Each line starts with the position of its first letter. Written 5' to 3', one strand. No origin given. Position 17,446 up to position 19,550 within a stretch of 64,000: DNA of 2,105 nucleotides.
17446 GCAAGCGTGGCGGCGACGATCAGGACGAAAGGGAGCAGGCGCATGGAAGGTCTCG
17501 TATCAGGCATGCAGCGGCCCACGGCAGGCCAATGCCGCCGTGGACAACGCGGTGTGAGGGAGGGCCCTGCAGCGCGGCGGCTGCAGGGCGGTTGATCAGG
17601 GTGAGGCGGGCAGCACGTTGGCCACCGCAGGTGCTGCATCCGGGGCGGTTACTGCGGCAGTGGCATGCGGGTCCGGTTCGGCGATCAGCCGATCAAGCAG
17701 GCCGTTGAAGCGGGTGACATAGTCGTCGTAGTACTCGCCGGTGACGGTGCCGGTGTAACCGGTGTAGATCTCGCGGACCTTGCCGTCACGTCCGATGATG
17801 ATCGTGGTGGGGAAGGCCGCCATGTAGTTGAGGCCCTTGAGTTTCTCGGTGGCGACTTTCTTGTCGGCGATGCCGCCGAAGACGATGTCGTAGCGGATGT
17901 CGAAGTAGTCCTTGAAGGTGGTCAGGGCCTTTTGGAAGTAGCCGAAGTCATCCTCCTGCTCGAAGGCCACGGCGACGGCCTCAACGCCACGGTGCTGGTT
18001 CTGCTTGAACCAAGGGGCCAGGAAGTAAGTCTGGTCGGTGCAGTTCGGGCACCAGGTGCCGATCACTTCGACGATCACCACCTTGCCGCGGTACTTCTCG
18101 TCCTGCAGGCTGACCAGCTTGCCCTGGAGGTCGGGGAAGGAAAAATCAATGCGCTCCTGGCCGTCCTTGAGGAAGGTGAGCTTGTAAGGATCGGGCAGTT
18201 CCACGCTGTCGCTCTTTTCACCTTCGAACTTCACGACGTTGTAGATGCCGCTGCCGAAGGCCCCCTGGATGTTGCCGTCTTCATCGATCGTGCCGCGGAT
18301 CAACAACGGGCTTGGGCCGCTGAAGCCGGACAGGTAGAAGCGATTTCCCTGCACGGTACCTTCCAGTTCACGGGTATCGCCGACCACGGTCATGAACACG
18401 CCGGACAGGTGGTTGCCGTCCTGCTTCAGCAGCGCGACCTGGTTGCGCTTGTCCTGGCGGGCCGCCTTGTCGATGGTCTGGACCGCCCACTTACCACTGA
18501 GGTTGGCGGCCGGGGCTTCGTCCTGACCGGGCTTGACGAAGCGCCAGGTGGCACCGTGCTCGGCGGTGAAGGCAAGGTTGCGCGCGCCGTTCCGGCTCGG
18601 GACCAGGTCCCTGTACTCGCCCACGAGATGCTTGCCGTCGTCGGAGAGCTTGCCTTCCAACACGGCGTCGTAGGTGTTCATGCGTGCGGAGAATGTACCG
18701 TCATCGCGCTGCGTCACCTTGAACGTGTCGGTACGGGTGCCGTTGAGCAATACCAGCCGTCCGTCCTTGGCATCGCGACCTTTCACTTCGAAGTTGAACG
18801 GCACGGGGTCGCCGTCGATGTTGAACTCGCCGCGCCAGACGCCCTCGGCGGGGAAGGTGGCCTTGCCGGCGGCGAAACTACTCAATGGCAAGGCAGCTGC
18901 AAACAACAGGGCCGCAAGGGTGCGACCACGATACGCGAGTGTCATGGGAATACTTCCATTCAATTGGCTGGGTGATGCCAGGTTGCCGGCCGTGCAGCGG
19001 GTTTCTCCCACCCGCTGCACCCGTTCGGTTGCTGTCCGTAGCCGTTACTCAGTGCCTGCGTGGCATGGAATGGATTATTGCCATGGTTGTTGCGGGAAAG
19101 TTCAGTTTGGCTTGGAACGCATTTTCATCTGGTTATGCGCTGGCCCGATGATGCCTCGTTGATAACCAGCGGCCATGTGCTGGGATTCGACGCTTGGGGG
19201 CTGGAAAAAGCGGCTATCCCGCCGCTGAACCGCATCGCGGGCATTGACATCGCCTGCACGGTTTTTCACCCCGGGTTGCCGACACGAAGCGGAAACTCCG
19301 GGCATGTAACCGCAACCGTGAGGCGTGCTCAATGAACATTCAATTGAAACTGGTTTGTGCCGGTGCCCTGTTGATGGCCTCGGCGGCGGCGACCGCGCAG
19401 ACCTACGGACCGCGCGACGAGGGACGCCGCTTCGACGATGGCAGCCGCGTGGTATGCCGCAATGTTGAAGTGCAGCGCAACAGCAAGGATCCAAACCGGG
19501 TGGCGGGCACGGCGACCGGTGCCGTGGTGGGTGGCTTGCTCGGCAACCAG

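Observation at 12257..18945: Six-gene periplasmic redox/TonB operon whose proteins appear stripped of sulfur amino acids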

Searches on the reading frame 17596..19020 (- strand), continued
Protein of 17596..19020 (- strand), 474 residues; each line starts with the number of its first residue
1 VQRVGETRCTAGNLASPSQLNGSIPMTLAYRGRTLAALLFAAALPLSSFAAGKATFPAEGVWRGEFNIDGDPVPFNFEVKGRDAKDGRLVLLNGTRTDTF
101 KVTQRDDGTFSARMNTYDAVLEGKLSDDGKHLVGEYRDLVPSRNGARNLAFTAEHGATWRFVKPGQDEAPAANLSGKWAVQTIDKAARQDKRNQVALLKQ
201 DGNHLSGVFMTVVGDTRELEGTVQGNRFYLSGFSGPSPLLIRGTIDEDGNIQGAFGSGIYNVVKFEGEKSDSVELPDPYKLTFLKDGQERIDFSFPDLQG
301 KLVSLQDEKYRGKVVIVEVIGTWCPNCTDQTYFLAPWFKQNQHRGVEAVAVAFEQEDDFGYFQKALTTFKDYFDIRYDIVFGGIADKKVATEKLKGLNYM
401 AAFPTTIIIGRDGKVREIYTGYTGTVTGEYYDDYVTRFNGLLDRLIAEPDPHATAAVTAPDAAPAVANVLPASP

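Call 58: predict_structure(alignment_id=A1)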
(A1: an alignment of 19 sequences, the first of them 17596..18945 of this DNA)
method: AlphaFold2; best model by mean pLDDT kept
length: 449 residues; sequences in the alignment: 19
mean_pLDDT: 82.0   pTM: 0.77
mean pLDDT of the five models: 82.0, 81.7, 80.4, 80.2, 78.8
residues with pLDDT >= 90: 187; 70-90: 175; 50-70: 54; < 50: 33
segments of 3 or more residues with pLDDT < 50: 1-7, 20-25, 163-165, 433-449
pLDDT, mean of each block of 10 residues (from residue 1): 47 52 59 92 81 90 83 83 83 85 91 82 88 87 94 84 61 92 78 86 84 82 90 70 88 77 94 96 94 86 85 93 94 90 91 94 89 84 94 72 72 93 83 49 42
secondary structure, 60 per line:
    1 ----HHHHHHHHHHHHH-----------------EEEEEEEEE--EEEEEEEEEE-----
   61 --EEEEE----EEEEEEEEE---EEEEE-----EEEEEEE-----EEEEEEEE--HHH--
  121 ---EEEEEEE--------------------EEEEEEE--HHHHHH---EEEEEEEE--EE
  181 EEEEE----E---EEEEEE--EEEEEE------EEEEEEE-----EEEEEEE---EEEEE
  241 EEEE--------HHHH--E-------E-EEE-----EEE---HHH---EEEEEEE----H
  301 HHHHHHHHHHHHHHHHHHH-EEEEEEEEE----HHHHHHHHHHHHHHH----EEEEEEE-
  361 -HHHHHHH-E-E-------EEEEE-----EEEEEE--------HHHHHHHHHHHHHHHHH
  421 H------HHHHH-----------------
elements in order: H5-17 E35-43 E46-55 E63-67 E72-80 E84-88 E94-100 E106-113 E124-130 E151-157 H160-165 E169-176 E179-185 E194-199 E202-207 E214-220 E226-232 E236-244 H253-256 E269-271 E277-279 E289-295 H300-319 E321-329 H334-348 E353-359 H362-368 E380-384 E390-395 H404-421 H428-432

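Call 61: fold_search(model_id=the predicted structure, library=pdb)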
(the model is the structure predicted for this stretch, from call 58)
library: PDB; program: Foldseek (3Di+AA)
matches with E <= 10: 1339; with E <= 0.001: 329
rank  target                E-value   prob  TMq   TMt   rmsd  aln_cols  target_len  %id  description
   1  4nmu_D                7.5e-09  1.00  0.27  0.79   3.8       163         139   21  Crystal Structure of Thiol-disulfide Oxidoreductase from Bacillus str. 'Ames Ancestor' (released 2013-12-18)
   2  4nmu_B                9.8e-09  1.00  0.27  0.78   3.8       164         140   21  Crystal Structure of Thiol-disulfide Oxidoreductase from Bacillus str. 'Ames Ancestor' (released 2013-12-18)
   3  2h1b_A                1.0e-08  1.00  0.25  0.72   4.9       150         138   26  ResA E80Q (released 2006-09-19)
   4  2h1g_A                3.2e-08  1.00  0.25  0.73   4.8       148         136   23  ResA C74A/C77A (released 2006-09-19)
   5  3c73_B                3.4e-08  1.00  0.25  0.73   4.5       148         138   25  Structure of CEHC variant ResA (released 2008-08-12)
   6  2h1g_B                3.6e-08  1.00  0.25  0.75   4.4       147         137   23  ResA C74A/C77A (released 2006-09-19)
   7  2h1a_B                4.0e-08  1.00  0.25  0.72   4.7       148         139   24  ResA C74A Variant (released 2006-09-19)
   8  3fkf_C                4.2e-08  1.00  0.25  0.72   4.9       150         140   17  thiol-disulfide oxidoreductase from Bacteroides fragilis NCTC 9343 (released 2009-01-20)
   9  1su9_B                4.7e-08  1.00  0.25  0.74   3.0       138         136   25  Reduced structure of the soluble domain of ResA (released 2004-05-11)
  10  4nmu_A                5.2e-08  1.00  0.27  0.75   3.4       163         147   21  Crystal Structure of Thiol-disulfide Oxidoreductase from Bacillus str. 'Ames Ancestor' (released 2013-12-18)
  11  2h19_A                5.5e-08  1.00  0.25  0.73   4.3       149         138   25  Crystal Structure of ResA Cys77Ala Variant (released 2006-09-19)
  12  2ls5_MODEL_1_A        5.5e-08  1.00  0.28  0.69   3.6       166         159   20  Solution structure of a putative protein disulfide isomerase from Bacteroides thetaiotaomicron (released 2012-05-09)
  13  3c71                  5.8e-08  1.00  0.24  0.70   3.7       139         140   28  Structure of a ResA variant with a DsbA-like active site motif (CPHC) (released 2008-08-12)
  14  1su9_A                6.5e-08  1.00  0.24  0.73   3.3       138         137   26  Reduced structure of the soluble domain of ResA (released 2004-05-11)
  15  2h19_B                6.5e-08  1.00  0.25  0.73   4.5       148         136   23  Crystal Structure of ResA Cys77Ala Variant (released 2006-09-19)
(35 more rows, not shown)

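Call 68: search_protein_families(library=ncbifam, proteins=[L019:12254-13249:-, L019:13438-14706:+, L072:19069-20424:+, L072:5191-7116:-], max_evalue=0.00001)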
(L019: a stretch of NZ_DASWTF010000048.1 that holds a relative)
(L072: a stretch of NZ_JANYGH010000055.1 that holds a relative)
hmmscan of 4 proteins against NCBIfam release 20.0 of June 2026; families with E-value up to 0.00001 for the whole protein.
L019:12254-13249:- (331 aa): 51 families (the best 25 are shown)
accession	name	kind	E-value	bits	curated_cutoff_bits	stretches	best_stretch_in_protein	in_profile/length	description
NF009325.0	PRK12680.1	equivalog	4.1e-111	371.4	482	1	1-319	1-320/327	LysR family transcriptional regulator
NF009326.0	PRK12681.1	equivalog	5.5e-80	269.2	436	1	1-299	1-299/324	HTH-type transcriptional regulator CysB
NF009327.0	PRK12684.1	subfamily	1.4e-77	261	402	1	1-305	1-305/313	CysB family HTH-type transcriptional regulator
NF009324.0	PRK12679.1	equivalog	1.7e-63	214.6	491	1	2-296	2-296/316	HTH-type transcriptional regulator Cbl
NF053705.1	TransRegGltCGpos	equivalog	8.5e-37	127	350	1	1-251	1-248/300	glutamate biosynthesis transcriptional regulator GltC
NF040786.1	LysR_Sec_metab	equivalog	3.6e-33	114.8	250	1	1-255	1-256/298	selenium metabolism-associated LysR family transcriptional regulator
TIGR03339.1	phn_lysR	subfamily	9.2e-32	110.4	341.1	1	5-278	1-266/279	aminoethylphosphonate catabolism associated LysR family transcriptional regulator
NF008416.0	PRK11242.1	equivalog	1.1e-31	110.3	277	1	1-293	1-289/300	transcriptional regulator CynR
NF045775.1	acetoin_reg_AlsR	exception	8.9e-30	104.2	430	1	1-257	1-255/290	acetoin biosynthesis transcriptional regulator AlsR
NF047520.1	trans_act_CidR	equivalog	1.7e-28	99.7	415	1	1-258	1-255/292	cidABC operon transcriptional activator CidR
NF007385.0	PRK09906.1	equivalog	6e-28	97.8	356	1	1-267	1-264/296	DNA-binding transcriptional regulator HcaR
NF045990.1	TransRegCbbRRhodb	equivalog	7.5e-28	97.4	450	1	1-288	6-292/304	LysR family regulator CbbR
NF008722.0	PRK11716.1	equivalog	1.2e-26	93.4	246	1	1-249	1-246/293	HTH-type transcriptional activator IlvY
NF007439.0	PRK09986.1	equivalog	5.6e-26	91.6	290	1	3-247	9-252/296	LysR family transcriptional regulator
NF047711.1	PutUtilRegPtrR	equivalog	7.1e-25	87.7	400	1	1-279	1-271/283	putrescine utilization regulator PtrR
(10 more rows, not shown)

L019:13438-14706:+ (422 aa): 0 families

L072:19069-20424:+ (451 aa): 0 families

L072:5191-7116:- (641 aa): 21 families
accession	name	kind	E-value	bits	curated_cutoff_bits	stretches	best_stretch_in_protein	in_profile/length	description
NF041166.1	f2_encap_cargo1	exception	8.8e-272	903.7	800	1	6-639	14-623/623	family 2A encapsulin nanocompartment cargo protein cysteine desulfurase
TIGR01979.1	sufS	subfamily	7.2e-167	555.3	475.1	1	246-640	3-399/403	SufS family cysteine desulfurase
NF006791.0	PRK09295.1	equivalog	2.6e-150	501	661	1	241-640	3-402/406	cysteine desulfurase SufS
NF008126.0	PRK10874.1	equivalog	7.8e-119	397.4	607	1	241-637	4-393/401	cysteine desulfurase CsdA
TIGR03392.1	FeS_syn_CsdA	equivalog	1.1e-115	387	493.6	1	241-637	1-390/398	cysteine desulfurase CsdA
TIGR01976.1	am_tr_V_VC1184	hypoth_equivalog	1.6e-74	251.6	352.35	1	241-636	1-401/401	cysteine desulfurase-like protein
TIGR01977.1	am_tr_V_EF2568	hypoth_equivalog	1.7e-68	231.3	377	1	263-638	1-375/376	cysteine desulfurase family protein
NF040779.1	Sec_lyase_SclA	exception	8.3e-50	169.8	525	1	263-639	1-376/378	selenocysteine lyase SclA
TIGR03402.1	FeS_nifS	equivalog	2.1e-49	168.3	530.75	1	263-636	1-366/379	cysteine desulfurase NifS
TIGR03235.1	DNA_S_dndA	equivalog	2.2e-40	139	480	1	264-603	1-325/353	cysteine desulfurase DndA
NF010611.0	PRK14012.1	equivalog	2.1e-37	129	548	1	261-491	5-236/406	IscS subfamily cysteine desulfurase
TIGR02006.1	IscS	equivalog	2.5e-35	122.3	643.2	1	262-491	4-232/402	IscS subfamily cysteine desulfurase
TIGR03403.1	nifS_epsilon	equivalog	1.3e-30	106.4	587.7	1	263-633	1-366/382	NifS family cysteine desulfurase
TIGR04343.1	egtE_PLP_lyase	equivalog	2e-27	96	400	1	263-566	15-299/370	ergothioneine biosynthesis PLP-dependent enzyme EgtE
NF002806.0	PRK02948.1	subfamily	1.6e-26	93.2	304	1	262-477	1-213/381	IscS subfamily cysteine desulfurase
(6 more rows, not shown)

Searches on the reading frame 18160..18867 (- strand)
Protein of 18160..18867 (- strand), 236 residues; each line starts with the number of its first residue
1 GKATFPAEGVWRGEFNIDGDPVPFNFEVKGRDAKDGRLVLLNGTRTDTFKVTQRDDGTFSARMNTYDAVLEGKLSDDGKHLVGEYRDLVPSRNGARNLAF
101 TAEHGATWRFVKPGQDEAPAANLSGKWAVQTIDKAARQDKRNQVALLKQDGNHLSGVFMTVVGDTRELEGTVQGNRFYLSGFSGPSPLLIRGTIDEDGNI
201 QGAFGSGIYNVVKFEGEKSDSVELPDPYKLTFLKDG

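Call 80: predict_structure(alignment_id=A4)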
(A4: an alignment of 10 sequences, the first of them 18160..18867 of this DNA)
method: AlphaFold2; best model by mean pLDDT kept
length: 236 residues; sequences in the alignment: 10
mean_pLDDT: 85.1   pTM: 0.81
mean pLDDT of the five models: 85.1, 84.5, 84.3, 83.0, 80.1
residues with pLDDT >= 90: 129; 70-90: 73; 50-70: 22; < 50: 12
segments of 3 or more residues with pLDDT < 50: 135-139, 233-236
pLDDT, mean of each block of 10 residues (from residue 1): 87 85 93 93 87 92 89 93 86 70 93 94 94 56 87 91 82 96 83 95 72 89 74 47
secondary structure, 60 per line:
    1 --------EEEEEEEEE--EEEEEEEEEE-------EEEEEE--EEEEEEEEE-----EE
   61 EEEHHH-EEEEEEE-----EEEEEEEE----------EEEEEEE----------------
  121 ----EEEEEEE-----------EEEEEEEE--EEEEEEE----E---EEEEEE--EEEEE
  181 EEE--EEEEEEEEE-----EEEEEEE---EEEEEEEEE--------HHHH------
elements in order: E9-17 E20-29 E37-42 E45-53 E59-63 E68-74 E80-87 E98-104 E125-131 E143-150 E153-159 E168-173 E176-183 E186-194 E200-206 E210-218 H227-230

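Call 83: fold_search(model_id=the predicted structure, library=pdb)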
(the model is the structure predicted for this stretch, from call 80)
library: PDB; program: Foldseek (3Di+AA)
matches with E <= 10: 1204; with E <= 0.001: 4
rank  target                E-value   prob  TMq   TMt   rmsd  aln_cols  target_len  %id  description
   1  2o62_B                4.1e-05  1.00  0.29  0.26  16.1       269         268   14  CRYSTAL STRUCTURE OF A PROTEIN WITH UNKNOWN FUNCTION FROM DUF3598 FAMILY (NPUN_R4044) FROM NOSTOC PUNCTIFORME PCC 7310 (released 2007-02-13)
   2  2o62_A                2.2e-04  1.00  0.30  0.27  16.4       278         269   14  CRYSTAL STRUCTURE OF A PROTEIN WITH UNKNOWN FUNCTION FROM DUF3598 FAMILY (NPUN_R4044) FROM NOSTOC PUNCTIFORME PCC 7310 (released 2007-02-13)
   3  5yvf_C                2.2e-04  1.00  0.28  0.22  16.8       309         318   12  Crystal structure of BFA1 (released 2018-08-08)
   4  1ei5                  2.7e-04  1.00  0.33  0.19   7.9       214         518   14  CRYSTAL STRUCTURE OF A D-AMINOPEPTIDASE FROM OCHROBACTRUM ANTHROPI (released 2000-10-04)
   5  5yvf_D                1.0e-03  0.99  0.27  0.21  16.9       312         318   13  Crystal structure of BFA1 (released 2018-08-08)
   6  4o4u_A                1.0e-03  0.99  0.29  0.15  21.3       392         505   13  Crystal structure of the vaccine antigen Transferrin Binding Protein B (TbpB) mutant Trp-176-Ala from Haemophilus para (released 2015-01-14)
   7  8glo                  1.4e-03  1.00  0.33  0.31  15.5       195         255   12  Haemophilus parainfluenzae Holo HphA (released 2024-03-27)
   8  4o3x                  2.1e-03  0.99  0.32  0.32  15.3       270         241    9  Crystal structure of the vaccine antigen Transferrin Binding Protein B (TbpB) mutant Phe-171-Ala from Actinobacillus ple (released 2015-01-14)
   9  4o4x_B                3.6e-03  0.94  0.27  0.14  17.8       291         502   12  Crystal structure of the vaccine antigen Transferrin Binding Protein B (TbpB) double mutant Tyr-167-Ala and Trp-176-Al (released 2015-01-14)
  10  3hol                  3.6e-03  0.91  0.26  0.14  21.1       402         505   11  The Structure of Intact Ap-TbpB (N and C lobes) (released 2009-10-06)
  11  5ura_A                3.9e-03  1.00  0.27  0.43   5.8       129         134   11  Enantiomer-Specific Binding of the Potent Antinociceptive Agent SBFI-26 to Anandamide transporters FABP7 (released 2017-08-23)
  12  3hoe_A                3.9e-03  0.99  0.32  0.31  15.5       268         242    7  Crystal Structure of Surface Lipoprotein (released 2009-10-06)
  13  8gm3_A                4.1e-03  0.99  0.30  0.33  14.9       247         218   11  Vibrio harveyi Holo HphA (released 2024-03-27)
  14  6kwj                  4.5e-03  0.72  0.19  0.19  14.0       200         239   12  A Crystal Structure of OspA mutant (released 2020-09-09)
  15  7re4_C                4.8e-03  0.97  0.28  0.27  15.0       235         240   11  Apo Hemophilin from A. baumannii (released 2021-11-17)
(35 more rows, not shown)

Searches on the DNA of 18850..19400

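Call 57: search_rna_families(source=window, start=18850, end=19400, threshold=evalue, max_evalue=5)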
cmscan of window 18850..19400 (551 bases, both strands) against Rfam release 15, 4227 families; matches with E-value up to 5: 1.
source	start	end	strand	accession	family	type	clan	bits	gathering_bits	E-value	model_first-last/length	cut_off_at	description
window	18985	19066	+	RF00386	Entero_5_CRE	Cis-reg;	-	24.1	46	0.0032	1-90/90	no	Enterovirus 5' cloverleaf cis-acting replication element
